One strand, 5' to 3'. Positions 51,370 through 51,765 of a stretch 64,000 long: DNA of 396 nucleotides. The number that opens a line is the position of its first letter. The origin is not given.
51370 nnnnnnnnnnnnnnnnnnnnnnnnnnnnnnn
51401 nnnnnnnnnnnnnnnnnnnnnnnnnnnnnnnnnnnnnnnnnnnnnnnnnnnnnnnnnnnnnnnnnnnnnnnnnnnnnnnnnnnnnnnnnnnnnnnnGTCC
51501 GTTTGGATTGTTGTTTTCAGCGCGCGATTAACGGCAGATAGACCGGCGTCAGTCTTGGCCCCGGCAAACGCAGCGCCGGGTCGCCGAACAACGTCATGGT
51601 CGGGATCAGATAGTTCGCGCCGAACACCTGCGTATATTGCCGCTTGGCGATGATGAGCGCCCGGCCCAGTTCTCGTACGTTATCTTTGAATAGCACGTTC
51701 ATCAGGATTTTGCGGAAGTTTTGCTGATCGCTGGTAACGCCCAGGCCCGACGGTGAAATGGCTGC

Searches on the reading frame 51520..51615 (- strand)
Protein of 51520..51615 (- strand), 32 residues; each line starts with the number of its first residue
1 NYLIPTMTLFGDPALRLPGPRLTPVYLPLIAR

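Call 11: search_protein_families(library=ncbifam, proteins=[window:51520-51615:-], max_evalue=10)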
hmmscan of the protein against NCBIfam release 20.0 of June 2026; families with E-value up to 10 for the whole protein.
seq(32 aa): 2 families
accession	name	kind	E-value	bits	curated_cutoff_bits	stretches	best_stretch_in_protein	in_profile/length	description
NF050076.1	sort_motif_YLP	domain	0.021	14.6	15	1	25-32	4-11/11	YLP-box putative sorting motif-containing protein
NF053834.1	ultrashort_CTERM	domain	0.03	14.3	10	1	24-32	2-10/10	YLP-box putative sorting motif-containing protein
